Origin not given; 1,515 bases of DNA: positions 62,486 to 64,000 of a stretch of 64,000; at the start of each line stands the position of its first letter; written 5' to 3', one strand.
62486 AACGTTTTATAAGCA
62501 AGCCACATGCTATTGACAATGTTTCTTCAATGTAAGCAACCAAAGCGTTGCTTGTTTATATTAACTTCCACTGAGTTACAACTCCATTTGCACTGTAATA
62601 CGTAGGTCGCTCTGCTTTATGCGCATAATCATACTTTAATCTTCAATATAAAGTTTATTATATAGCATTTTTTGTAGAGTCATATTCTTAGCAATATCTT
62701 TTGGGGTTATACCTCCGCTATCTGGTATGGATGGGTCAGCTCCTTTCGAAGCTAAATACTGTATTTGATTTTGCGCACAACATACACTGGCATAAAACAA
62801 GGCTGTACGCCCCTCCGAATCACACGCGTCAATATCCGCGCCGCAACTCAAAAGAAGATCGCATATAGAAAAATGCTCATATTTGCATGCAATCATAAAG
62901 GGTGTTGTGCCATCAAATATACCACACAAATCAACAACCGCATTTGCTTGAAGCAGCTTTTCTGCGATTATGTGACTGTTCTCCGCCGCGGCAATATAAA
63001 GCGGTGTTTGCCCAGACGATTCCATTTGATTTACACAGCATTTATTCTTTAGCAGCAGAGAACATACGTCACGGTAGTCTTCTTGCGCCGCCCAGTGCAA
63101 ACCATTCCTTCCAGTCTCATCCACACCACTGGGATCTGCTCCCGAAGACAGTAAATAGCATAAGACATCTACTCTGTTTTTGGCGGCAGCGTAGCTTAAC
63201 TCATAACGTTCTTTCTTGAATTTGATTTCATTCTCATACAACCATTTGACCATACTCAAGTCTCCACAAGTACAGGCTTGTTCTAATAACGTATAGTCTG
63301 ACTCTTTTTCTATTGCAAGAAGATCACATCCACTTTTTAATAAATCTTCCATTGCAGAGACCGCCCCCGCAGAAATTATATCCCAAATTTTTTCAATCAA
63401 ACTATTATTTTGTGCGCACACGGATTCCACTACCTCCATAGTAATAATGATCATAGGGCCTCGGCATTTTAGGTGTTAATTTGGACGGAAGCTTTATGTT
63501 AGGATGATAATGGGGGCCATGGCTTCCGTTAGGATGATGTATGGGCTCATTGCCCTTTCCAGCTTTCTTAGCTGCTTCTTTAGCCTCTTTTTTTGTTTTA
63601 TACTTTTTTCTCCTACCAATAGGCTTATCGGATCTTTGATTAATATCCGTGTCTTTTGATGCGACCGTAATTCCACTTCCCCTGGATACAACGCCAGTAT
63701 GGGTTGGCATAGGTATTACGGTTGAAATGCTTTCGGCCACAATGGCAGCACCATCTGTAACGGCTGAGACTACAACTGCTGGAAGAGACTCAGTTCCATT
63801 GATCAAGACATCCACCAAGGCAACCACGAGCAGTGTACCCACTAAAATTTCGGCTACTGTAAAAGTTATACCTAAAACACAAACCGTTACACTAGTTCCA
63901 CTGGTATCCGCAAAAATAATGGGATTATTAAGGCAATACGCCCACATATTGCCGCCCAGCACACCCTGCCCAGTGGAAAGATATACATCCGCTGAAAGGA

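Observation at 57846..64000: Array of RHS toxin C-terminal cassettes sharing one recombination handle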

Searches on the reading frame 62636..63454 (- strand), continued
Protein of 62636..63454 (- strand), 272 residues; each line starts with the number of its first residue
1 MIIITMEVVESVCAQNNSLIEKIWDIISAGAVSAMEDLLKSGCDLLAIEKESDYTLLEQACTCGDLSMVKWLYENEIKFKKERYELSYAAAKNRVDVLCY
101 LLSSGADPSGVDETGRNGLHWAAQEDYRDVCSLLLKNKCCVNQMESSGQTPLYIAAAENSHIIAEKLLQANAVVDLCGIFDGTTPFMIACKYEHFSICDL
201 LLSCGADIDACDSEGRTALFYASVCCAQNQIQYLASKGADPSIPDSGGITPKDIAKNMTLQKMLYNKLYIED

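Call 55: find_encoding_contigs(protein=window:62636-63454:-, flank=10000, max_places=10)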
Protein window:62636-63454:- (272 aa): 22 contigs read that carry it; 10 places shown.
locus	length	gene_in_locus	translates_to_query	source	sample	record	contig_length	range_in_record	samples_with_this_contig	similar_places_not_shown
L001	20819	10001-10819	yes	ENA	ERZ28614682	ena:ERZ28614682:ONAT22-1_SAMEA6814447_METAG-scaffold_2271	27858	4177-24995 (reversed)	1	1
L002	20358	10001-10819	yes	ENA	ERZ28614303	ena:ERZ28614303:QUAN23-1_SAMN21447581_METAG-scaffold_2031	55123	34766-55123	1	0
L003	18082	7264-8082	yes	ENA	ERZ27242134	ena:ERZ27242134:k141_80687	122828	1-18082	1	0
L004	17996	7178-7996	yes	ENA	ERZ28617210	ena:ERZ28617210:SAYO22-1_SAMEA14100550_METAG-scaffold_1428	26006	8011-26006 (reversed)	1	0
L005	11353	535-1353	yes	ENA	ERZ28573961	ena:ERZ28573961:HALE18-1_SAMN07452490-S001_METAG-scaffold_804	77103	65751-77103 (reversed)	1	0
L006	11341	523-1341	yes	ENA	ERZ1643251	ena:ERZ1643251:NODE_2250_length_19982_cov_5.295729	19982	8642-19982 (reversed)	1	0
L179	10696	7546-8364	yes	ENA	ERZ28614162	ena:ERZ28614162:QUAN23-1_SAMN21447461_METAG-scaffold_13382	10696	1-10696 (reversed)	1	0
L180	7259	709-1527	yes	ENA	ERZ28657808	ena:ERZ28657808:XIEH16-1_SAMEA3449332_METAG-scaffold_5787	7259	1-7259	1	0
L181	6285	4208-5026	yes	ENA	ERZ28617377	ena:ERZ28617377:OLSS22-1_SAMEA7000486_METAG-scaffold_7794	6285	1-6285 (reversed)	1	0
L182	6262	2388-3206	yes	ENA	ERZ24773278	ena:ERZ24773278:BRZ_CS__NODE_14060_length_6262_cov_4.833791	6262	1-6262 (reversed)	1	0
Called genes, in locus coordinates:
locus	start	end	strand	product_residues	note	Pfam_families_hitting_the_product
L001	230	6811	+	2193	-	PF25023:TEN_YD-shell, PF05593:RHS_repeat (weak), PF25023:TEN_YD-shell, PF05593:RHS_repeat (weak), PF25023:TEN_YD-shell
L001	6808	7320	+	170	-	-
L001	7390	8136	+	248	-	PF25023:TEN_YD-shell (weak)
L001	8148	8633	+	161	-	-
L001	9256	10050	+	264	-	PF25023:TEN_YD-shell (weak)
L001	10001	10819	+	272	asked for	PF13606:Ank_3 (faint), PF13857:Ank_5 (faint), PF12796:Ank_2, PF13637:Ank_4 (weak), PF12796:Ank_2, PF00023:Ank (weak), PF13637:Ank_4 (weak)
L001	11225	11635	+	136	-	PF25023:TEN_YD-shell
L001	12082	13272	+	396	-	-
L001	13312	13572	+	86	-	-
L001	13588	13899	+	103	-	-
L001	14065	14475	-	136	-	-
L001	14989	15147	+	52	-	-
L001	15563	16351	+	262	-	PF01261:AP_endonuc_2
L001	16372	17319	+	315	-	PF08902:DUF1848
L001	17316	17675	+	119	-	-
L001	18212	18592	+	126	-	PF00583:Acetyltransf_1, PF13302:Acetyltransf_3, PF13420:Acetyltransf_4 (weak)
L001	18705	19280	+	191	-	PF04260:DUF436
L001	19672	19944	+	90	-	PF13451:zf_Tbcl, PF23477:zf_Tbcl_2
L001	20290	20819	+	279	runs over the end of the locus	-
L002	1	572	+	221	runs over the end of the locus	PF00834:Ribul_P_3_epim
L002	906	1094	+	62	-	-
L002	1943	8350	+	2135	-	PF20148:DUF6531 (weak), PF25023:TEN_YD-shell, PF05593:RHS_repeat (weak), PF25023:TEN_YD-shell, PF05593:RHS_repeat (weak), PF25023:TEN_YD-shell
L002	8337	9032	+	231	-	PF02985:HEAT (faint), PF13646:HEAT_2 (weak)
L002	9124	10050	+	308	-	PF25023:TEN_YD-shell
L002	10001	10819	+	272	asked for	PF13606:Ank_3 (faint), PF13857:Ank_5 (faint), PF12796:Ank_2, PF13637:Ank_4 (weak), PF12796:Ank_2, PF00023:Ank (weak), PF13637:Ank_4 (weak)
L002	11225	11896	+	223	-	PF25023:TEN_YD-shell (weak)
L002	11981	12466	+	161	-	-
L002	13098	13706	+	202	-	PF25023:TEN_YD-shell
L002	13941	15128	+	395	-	-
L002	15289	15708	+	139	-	-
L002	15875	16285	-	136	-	-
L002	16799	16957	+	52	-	-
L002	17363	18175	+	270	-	PF01261:AP_endonuc_2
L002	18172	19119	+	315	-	PF08902:DUF1848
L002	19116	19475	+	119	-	-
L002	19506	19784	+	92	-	-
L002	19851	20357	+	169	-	?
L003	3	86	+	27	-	?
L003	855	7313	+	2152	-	PF25023:TEN_YD-shell, PF05593:RHS_repeat (weak), PF25023:TEN_YD-shell, PF05593:RHS_repeat (weak), PF25023:TEN_YD-shell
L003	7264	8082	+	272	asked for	PF13606:Ank_3 (faint), PF13857:Ank_5 (faint), PF12796:Ank_2, PF13637:Ank_4 (weak), PF12796:Ank_2, PF00023:Ank (weak), PF13637:Ank_4 (weak)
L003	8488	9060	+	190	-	PF25023:TEN_YD-shell (weak)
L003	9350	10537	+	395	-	-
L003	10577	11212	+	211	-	-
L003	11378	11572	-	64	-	-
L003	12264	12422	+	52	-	-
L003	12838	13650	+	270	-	PF01261:AP_endonuc_2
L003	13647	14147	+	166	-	PF08902:DUF1848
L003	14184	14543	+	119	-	-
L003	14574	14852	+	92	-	-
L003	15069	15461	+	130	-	PF00583:Acetyltransf_1, PF13302:Acetyltransf_3, PF13420:Acetyltransf_4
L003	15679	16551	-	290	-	PF00165:HTH_AraC, PF12833:HTH_18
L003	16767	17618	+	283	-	PF04951:Peptidase_M55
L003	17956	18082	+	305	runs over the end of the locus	PF13354:Beta-lactamase2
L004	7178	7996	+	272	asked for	PF13606:Ank_3 (faint), PF13857:Ank_5 (faint), PF12796:Ank_2, PF13637:Ank_4 (weak), PF12796:Ank_2, PF00023:Ank (weak), PF13637:Ank_4 (weak)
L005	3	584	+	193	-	?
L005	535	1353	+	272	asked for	PF13606:Ank_3 (faint), PF13857:Ank_5 (faint), PF12796:Ank_2, PF13637:Ank_4 (weak), PF12796:Ank_2, PF00023:Ank (weak), PF13637:Ank_4 (weak)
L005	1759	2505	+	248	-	PF25023:TEN_YD-shell (weak)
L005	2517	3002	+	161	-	-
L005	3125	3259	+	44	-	-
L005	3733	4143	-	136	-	-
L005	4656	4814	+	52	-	-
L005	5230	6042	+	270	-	PF01261:AP_endonuc_2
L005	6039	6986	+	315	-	PF08902:DUF1848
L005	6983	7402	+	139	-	-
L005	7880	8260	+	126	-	PF00583:Acetyltransf_1, PF13302:Acetyltransf_3, PF13420:Acetyltransf_4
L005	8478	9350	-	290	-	PF00165:HTH_AraC, PF12833:HTH_18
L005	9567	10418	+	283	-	PF04951:Peptidase_M55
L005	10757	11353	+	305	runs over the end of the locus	PF13354:Beta-lactamase2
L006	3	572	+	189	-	?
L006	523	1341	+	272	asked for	PF13606:Ank_3 (faint), PF13857:Ank_5 (faint), PF12796:Ank_2, PF13637:Ank_4 (weak), PF12796:Ank_2, PF00023:Ank (weak), PF13637:Ank_4 (weak)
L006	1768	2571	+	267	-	PF25023:TEN_YD-shell (weak)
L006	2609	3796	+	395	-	-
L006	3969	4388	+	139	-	-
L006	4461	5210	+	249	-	-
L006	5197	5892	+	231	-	PF02985:HEAT (faint), PF13646:HEAT_2 (weak)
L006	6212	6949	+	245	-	-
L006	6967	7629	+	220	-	-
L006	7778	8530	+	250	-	-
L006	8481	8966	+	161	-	-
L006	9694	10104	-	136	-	-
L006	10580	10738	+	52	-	-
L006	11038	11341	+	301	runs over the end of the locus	PF01261:AP_endonuc_2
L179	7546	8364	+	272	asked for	PF13606:Ank_3 (faint), PF13857:Ank_5 (faint), PF12796:Ank_2, PF13637:Ank_4 (weak), PF12796:Ank_2, PF00023:Ank (weak), PF13637:Ank_4 (weak)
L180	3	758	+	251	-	?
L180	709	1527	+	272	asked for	PF13606:Ank_3 (faint), PF13857:Ank_5 (faint), PF12796:Ank_2, PF13637:Ank_4 (weak), PF12796:Ank_2, PF00023:Ank (weak), PF13637:Ank_4 (weak)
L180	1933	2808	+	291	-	PF25023:TEN_YD-shell (weak)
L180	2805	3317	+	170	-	-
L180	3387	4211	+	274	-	PF25023:TEN_YD-shell (weak)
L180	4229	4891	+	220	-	-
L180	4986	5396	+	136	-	PF25023:TEN_YD-shell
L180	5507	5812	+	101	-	-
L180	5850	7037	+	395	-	-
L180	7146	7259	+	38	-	?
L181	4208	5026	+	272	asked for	PF13606:Ank_3 (faint), PF13857:Ank_5 (faint), PF12796:Ank_2, PF13637:Ank_4 (weak), PF12796:Ank_2, PF00023:Ank (weak), PF13637:Ank_4 (weak)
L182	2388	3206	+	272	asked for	PF13606:Ank_3 (faint), PF13857:Ank_5 (faint), PF12796:Ank_2, PF13637:Ank_4 (weak), PF12796:Ank_2, PF00023:Ank (weak), PF13637:Ank_4 (weak)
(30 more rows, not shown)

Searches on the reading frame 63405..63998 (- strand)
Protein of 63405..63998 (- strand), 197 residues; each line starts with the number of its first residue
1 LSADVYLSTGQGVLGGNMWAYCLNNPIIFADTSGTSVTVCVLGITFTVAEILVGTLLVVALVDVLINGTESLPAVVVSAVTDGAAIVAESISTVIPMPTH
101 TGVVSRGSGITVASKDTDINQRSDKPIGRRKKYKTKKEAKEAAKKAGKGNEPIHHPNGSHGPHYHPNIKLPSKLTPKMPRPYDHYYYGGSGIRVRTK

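Call 6: search_protein_families(library=pfam, max_evalue=0.1, proteins=[window:63405-63998:-])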
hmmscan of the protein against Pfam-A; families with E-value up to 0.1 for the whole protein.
window:63405-63998:- (197 aa): 2 families
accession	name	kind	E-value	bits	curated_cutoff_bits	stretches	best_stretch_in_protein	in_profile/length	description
PF18656.6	DUF5633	-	0.03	14.6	23.6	1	132-146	2-16/41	Family of unknown function (DUF5633)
PF04138.20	GtrA_DPMS_TM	-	0.075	13.7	26.1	1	5-71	28-95/117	GtrA/DPMS, transmembrane domain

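Call 17: search_protein_families(library=ncbifam, max_evalue=0.01, proteins=[window:63405-63998:-])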
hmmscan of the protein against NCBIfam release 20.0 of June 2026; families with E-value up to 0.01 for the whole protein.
window:63405-63998:- (197 aa): 0 families

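Call 22: search_solved_structures(query=window:63405-63920:-, max_evalue=10)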
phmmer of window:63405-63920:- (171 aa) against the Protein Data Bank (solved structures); distinct sequences matched with E-value up to 10: 4.
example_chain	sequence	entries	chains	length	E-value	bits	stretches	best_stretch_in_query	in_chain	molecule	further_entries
6k5z_A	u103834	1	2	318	0.9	12.7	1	76-123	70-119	Galactose-1-phosphate uridylyltransferase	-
2mn6_B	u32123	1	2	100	1.2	12.3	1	25-103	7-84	Sec-independent protein translocase protein TatA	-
2mn7_A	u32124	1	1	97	1.3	12.2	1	25-103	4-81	Sec-independent protein translocase protein TatA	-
6k9z_A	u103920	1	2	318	1.3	12.1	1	76-122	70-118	Galactose-1-phosphate uridylyltransferase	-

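Call 25: find_homologous_proteins(query=window:63405-63920:-, max_evalue=0.001)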
Query window:63405-63920:- (171 aa): 18 proteins with E <= 0.001 among 258 candidates.
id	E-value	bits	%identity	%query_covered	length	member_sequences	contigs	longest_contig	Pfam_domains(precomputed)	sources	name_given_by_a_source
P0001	1.6e-105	368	100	100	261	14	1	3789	PF25023.2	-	-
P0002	3.0e-57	211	60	95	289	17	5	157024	PF25023.2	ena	-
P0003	4.6e-55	204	58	95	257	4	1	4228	-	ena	-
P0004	1.1e-33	134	100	43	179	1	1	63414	-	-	-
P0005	1.4e-23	102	41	95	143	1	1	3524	-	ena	-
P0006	1.6e-23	101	67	39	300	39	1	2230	PF25023.2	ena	-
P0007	6.2e-23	100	38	94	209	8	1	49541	-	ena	-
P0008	1.6e-22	98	62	45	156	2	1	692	-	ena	-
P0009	9.8e-21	92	45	71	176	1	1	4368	-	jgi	-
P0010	2.3e-19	88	51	51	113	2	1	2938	-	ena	-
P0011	5.9e-19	87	55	50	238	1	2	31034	PF25023.2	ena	-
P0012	2.8e-18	84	54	45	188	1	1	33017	-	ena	-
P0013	3.9e-16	77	66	36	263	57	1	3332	PF25023.2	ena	-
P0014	1.0e-15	76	41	84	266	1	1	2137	-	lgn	-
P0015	2.1e-15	75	59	21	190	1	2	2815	-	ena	-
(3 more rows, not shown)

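Call 33: predict_structure(alignment_id=A1)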
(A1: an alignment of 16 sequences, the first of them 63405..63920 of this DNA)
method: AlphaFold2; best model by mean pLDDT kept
length: 171 residues; sequences in the alignment: 16
mean_pLDDT: 61.9   pTM: 0.40
mean pLDDT of the five models: 61.9, 61.2, 61.2, 58.2, 55.7
residues with pLDDT >= 90: 34; 70-90: 28; 50-70: 48; < 50: 61
segments of 3 or more residues with pLDDT < 50: 3-9, 56-97, 164-171
pLDDT, mean of each block of 10 residues (from residue 1): 46 54 66 62 52 49 39 31 30 43 85 95 94 88 83 89 49 30
secondary structure, 60 per line:
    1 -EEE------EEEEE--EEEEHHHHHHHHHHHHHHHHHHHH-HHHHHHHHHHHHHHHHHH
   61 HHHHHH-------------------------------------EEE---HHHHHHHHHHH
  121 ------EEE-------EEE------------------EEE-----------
elements in order: E2-4 E11-15 E18-21 H22-41 H43-66 E104-106 H110-120 E127-129 E137-139 E158-160

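Call 36: fold_search(model_id=the predicted structure, library=pdb)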
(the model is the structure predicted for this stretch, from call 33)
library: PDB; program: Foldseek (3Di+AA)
matches with E <= 10: 43; with E <= 0.001: 0
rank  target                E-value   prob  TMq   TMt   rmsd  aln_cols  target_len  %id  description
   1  6mmi_B                2.3e+00  0.11  0.21  0.06  12.1       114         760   11  Diheteromeric NMDA receptor GluN1/GluN2A in the 'Splayed-Open' conformation, in complex with glycine and glutamate, in (released 2018-11-28)
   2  7p2p_D                2.4e+00  0.11  0.19  0.29   6.6        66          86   18  Human Signal Peptidase Complex Paralog A (SPC-A) (released 2021-10-06)
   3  7xdi_E                2.6e+00  0.20  0.20  0.19  11.1        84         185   17  Tail structure of bacteriophage SSV19 (released 2022-08-10)
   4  6mma_D                2.7e+00  0.08  0.21  0.07  11.6       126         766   10  Diheteromeric NMDA receptor GluN1/GluN2A in the 'Extended' conformation, in complex with glycine and glutamate, in the (released 2018-11-28)
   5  6w1s_H                3.3e+00  0.15  0.20  0.30   7.3        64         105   22  Atomic model of the mammalian Mediator complex (released 2021-03-10)
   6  9unp_B                3.3e+00  0.07  0.21  0.07  11.4       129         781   11  native NMDA receptor-GluN1/N2A/N2B-S2 in the closed state (released 2026-02-18)
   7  6o7t_e                3.5e+00  0.08  0.18  0.36  10.0        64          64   16  Saccharomyces cerevisiae V-ATPase Vph1-VO (released 2019-04-03)
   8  5fxh_D                3.7e+00  0.05  0.18  0.05  13.8        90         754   14  GluN1b-GluN2B NMDA receptor in non-active-1 conformation (released 2016-05-11)
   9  8yqt_J                4.0e+00  0.09  0.20  0.07  15.6        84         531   15  African swine fever virus RNA Polymerase-M1249L complex2 (released 2024-11-06)
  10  4tll_B                4.2e+00  0.08  0.21  0.06  11.6        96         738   14  Crystal structure of GluN1/GluN2B NMDA receptor, structure 1 (released 2014-07-02)
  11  4l6v_6                4.5e+00  0.09  0.16  0.21   9.9        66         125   11  Crystal structure of a virus like photosystem I from the cyanobacterium Synechocystis PCC 6803 (released 2014-02-05)
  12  5fxh_B                4.8e+00  0.04  0.18  0.05  13.8        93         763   14  GluN1b-GluN2B NMDA receptor in non-active-1 conformation (released 2016-05-11)
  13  9ooq_D                5.1e+00  0.06  0.18  0.05  11.2        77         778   13  Closed state of Gly/Glu/24S-HC bound hGluN1a-2B NMDAR (released 2025-10-29)
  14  5xay_H                6.1e+00  0.16  0.18  0.17   2.6        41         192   20  Crystal structure of full length tylp, a tetr regulator from streptomyces fradiae (released 2017-08-02)
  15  5xaz_A                6.1e+00  0.16  0.19  0.15   2.6        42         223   24  Crystal structure of full length native tylp, a tetr regulator from streptomyces fradiae (released 2017-08-02)
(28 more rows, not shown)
